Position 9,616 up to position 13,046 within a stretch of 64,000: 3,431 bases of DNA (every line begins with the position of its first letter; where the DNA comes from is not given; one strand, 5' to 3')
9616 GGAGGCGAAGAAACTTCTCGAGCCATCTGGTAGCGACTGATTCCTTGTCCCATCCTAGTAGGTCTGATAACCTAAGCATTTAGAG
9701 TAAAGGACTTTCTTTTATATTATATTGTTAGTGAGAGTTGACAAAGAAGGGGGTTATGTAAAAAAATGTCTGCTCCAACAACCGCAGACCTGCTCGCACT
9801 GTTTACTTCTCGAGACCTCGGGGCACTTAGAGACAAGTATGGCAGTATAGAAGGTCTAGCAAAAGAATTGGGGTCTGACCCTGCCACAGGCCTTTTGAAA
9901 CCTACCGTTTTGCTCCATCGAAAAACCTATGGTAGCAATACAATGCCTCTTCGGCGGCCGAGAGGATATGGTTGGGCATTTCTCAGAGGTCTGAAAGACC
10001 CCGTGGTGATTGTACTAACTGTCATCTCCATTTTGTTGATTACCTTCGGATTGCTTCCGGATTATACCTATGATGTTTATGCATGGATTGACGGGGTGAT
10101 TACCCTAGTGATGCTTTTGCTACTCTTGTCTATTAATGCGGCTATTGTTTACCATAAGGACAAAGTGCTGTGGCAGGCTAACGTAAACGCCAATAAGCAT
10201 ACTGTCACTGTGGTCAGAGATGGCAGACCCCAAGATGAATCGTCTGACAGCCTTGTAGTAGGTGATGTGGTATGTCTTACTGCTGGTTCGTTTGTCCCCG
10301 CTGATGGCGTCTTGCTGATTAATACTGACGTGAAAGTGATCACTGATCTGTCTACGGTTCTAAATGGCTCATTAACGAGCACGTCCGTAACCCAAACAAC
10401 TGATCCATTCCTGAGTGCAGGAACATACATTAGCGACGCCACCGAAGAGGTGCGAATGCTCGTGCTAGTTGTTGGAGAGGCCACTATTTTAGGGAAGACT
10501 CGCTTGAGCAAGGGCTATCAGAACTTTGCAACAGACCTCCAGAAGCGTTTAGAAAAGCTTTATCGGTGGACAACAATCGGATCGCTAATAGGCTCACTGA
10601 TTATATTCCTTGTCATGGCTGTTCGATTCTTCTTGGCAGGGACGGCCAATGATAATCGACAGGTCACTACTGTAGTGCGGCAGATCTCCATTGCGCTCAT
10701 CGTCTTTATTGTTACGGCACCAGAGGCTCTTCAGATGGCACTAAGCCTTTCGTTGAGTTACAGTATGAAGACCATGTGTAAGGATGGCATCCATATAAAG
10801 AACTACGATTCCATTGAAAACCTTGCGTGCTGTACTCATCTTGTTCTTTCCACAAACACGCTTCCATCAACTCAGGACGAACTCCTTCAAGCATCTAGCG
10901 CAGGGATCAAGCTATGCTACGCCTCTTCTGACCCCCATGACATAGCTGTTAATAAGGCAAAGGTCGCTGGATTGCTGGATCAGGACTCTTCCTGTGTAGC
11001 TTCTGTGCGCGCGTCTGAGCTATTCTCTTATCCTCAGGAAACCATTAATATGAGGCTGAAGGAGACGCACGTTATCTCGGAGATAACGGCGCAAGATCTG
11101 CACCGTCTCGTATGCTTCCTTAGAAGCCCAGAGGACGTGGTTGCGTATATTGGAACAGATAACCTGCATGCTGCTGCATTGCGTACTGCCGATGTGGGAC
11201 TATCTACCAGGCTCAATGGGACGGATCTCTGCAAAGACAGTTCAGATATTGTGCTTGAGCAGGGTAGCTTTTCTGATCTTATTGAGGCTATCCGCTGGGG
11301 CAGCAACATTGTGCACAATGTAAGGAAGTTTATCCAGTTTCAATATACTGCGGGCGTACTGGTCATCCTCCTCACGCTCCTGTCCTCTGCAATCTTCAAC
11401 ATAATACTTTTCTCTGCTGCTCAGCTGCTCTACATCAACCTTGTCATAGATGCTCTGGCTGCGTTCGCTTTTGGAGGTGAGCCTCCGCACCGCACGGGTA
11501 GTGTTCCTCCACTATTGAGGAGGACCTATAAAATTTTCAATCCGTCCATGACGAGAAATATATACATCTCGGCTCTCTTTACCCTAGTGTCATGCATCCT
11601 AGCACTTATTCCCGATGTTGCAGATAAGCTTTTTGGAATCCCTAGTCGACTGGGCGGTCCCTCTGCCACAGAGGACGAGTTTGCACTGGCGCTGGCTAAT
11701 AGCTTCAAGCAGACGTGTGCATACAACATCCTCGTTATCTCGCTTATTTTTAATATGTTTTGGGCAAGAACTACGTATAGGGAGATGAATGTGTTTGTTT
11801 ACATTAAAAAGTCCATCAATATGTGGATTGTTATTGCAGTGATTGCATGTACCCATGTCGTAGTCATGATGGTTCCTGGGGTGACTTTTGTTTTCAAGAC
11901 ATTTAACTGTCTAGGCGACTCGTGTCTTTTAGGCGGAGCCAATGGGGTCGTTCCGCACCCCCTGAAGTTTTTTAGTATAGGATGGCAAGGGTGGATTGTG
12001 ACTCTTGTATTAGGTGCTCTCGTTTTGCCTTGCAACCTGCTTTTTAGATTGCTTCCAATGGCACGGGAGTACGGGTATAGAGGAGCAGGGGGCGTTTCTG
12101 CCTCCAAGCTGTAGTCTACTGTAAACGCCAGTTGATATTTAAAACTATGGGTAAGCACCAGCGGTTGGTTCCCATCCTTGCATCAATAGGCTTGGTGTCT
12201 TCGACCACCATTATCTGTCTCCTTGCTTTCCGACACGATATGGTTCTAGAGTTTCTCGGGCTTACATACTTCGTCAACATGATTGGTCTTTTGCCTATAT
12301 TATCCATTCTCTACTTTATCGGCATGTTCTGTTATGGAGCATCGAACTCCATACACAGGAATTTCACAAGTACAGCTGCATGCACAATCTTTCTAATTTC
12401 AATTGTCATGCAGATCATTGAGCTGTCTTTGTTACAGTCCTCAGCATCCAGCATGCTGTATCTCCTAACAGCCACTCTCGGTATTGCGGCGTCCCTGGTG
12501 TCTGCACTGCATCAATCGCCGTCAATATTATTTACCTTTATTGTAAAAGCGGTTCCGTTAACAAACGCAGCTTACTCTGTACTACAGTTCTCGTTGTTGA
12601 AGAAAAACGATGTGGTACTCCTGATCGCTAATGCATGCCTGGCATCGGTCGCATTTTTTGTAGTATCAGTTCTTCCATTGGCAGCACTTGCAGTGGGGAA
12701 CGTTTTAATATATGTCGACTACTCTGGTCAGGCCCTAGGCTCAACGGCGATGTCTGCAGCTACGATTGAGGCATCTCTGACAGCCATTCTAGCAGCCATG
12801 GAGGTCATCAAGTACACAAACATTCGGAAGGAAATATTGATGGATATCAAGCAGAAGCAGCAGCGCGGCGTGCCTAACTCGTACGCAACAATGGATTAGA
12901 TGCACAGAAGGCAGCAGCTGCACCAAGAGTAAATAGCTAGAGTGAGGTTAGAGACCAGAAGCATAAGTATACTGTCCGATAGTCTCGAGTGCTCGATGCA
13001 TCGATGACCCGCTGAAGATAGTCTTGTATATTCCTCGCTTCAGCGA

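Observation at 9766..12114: Tandem duplicate of the Ca2+ pump that has lost every catalytic signature but kept the membrane domain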

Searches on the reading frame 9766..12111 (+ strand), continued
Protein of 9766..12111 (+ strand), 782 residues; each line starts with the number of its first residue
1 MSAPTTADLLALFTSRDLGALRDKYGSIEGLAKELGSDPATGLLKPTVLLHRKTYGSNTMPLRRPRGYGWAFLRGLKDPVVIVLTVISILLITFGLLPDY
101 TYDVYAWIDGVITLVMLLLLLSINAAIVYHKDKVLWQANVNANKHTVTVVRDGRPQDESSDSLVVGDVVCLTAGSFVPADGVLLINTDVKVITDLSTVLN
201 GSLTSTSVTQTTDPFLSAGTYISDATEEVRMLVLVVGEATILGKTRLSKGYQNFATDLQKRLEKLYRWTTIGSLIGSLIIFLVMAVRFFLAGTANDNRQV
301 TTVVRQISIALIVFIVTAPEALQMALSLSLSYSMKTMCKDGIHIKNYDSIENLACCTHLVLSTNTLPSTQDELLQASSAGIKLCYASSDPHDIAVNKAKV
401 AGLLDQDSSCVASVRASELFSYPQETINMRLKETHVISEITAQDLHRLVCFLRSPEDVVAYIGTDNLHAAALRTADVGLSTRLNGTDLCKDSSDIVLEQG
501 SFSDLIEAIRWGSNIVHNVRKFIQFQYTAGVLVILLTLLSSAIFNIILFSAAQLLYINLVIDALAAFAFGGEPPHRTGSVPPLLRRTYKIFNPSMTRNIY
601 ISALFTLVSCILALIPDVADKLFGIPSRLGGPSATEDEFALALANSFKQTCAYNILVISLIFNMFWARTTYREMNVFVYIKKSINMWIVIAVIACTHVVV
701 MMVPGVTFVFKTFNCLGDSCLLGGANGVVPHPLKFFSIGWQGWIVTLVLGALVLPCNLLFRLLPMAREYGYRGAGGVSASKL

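Call 55: find_encoding_contigs(protein=P0235, flank=8000, max_places=2)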
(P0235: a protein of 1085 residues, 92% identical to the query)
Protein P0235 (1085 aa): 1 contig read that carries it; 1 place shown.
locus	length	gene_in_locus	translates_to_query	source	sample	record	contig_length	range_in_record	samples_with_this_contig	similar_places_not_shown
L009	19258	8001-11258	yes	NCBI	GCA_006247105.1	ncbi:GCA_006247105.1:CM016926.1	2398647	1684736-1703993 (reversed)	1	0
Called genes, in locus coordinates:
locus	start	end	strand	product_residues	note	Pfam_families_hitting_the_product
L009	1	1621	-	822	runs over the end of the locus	-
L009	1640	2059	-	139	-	PF06221:zf-C2HC5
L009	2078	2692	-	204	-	-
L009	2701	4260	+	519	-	PF00097:zf-C3HC4, PF12678:zf-rbx1 (weak), PF13445:zf-RING_UBOX (weak), PF13639:zf-RING_2, PF13923:zf-C3HC4_2 (weak), PF17123:zf-RING_11 (faint)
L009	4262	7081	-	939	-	PF00069:Pkinase, PF07714:PK_Tyr_Ser-Thr, PF00023:Ank (faint), PF12796:Ank_2, PF13606:Ank_3 (faint), PF13637:Ank_4 (faint), PF13857:Ank_5 (faint), PF12796:Ank_2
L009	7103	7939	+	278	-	-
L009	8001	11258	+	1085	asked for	PF00690:Cation_ATPase_N, PF00122:E1-E2_ATPase, PF18895:T4SS_pilin (weak), PF13246:Cation_ATPase, PF00702:Hydrolase, PF08282:Hydrolase_3 (faint), PF00689:Cation_ATPase_C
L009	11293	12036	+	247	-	-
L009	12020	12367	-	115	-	-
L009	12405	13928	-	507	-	PF04189:Gcd10p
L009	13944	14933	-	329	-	-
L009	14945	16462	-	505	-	-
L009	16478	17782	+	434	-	-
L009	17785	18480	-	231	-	PF01712:dNK, PF13189:Cytidylate_kin2 (faint), PF13238:AAA_18, PF13521:AAA_28 (faint), PF13671:AAA_33 (faint)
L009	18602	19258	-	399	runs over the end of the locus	PF06027:SLC35F (weak)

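Call 56: find_encoding_contigs(protein=P0240, flank=8000, max_places=2)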
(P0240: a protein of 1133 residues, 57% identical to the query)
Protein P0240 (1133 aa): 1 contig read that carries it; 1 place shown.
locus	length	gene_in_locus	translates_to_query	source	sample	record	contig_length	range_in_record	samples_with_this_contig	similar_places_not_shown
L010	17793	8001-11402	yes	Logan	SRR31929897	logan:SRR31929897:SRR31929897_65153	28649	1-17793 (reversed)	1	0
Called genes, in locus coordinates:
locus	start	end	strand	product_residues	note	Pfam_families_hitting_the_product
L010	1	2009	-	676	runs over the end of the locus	-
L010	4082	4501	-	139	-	PF11969:DcpS_C, PF01230:HIT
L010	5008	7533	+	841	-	PF00069:Pkinase, PF07714:PK_Tyr_Ser-Thr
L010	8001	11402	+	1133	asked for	PF00690:Cation_ATPase_N, PF00122:E1-E2_ATPase, PF13246:Cation_ATPase, PF00702:Hydrolase, PF00689:Cation_ATPase_C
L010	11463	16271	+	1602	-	-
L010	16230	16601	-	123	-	PF01248:Ribosomal_L7Ae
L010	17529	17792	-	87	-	?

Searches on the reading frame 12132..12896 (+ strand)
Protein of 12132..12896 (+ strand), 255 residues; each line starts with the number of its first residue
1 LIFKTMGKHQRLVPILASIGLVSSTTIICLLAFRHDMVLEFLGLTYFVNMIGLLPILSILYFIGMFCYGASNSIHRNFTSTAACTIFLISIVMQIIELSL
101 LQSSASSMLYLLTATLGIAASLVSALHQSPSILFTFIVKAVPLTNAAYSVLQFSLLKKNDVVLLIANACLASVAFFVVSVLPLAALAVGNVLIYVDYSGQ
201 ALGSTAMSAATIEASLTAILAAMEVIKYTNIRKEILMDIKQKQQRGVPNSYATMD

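Call 3: search_protein_families(library=pfam, proteins=[window:12132-12896:+], max_evalue=1)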
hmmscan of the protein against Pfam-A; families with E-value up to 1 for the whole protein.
window:12132-12896:+ (255 aa): 0 families

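Call 77: find_homologous_proteins(query=window:12147-12896:+, max_evalue=0.001)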
Query window:12147-12896:+ (250 aa): 5 proteins with E <= 0.001 among 3581 candidates.
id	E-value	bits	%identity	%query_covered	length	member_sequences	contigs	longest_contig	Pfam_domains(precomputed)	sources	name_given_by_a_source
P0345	4.4e-140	483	95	100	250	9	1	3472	-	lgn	-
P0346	9.6e-134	462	90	100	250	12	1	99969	-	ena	-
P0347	1.4e-127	442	86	100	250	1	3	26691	-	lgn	-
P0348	1.2e-116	406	79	100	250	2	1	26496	-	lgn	-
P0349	6.4e-48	182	55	66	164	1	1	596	-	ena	-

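Call 80: search_solved_structures(query=A4, max_evalue=1)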
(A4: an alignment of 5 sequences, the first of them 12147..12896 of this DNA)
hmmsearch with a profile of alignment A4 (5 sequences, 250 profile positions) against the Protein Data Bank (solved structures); distinct sequences matched with E-value up to 1: 0.
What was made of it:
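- Tried and rejected: It has no Pfam hit (call 3), no PDB sequence hit (call 80) and only Giardia homologues (call 77).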

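Call 84: predict_structure(alignment_id=A4)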
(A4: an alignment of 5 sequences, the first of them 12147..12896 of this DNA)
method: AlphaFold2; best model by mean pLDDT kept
length: 250 residues; sequences in the alignment: 5
mean_pLDDT: 39.3   pTM: 0.19
mean pLDDT of the five models: 39.3, 37.7, 35.6, 35.5, 34.2
residues with pLDDT >= 90: 0; 70-90: 10; 50-70: 16; < 50: 224
segments of 3 or more residues with pLDDT < 50: 1-222
pLDDT, mean of each block of 10 residues (from residue 1): 37 33 35 36 34 40 34 35 41 37 38 37 35 33 32 34 37 37 34 33 36 41 57 73 61
secondary structure, 60 per line:
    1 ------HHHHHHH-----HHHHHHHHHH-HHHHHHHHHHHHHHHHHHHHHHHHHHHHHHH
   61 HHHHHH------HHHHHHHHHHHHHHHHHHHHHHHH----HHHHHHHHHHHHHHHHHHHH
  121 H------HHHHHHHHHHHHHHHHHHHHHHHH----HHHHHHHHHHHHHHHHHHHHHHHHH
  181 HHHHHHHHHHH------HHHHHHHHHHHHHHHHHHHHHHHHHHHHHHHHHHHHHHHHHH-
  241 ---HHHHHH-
elements in order: H7-13 H19-28 H30-66 H73-96 H101-121 H128-151 H156-191 H198-239 H244-249
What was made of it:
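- Tried and rejected: Its AF2 model is unusable at pLDDT 39 (call 84).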
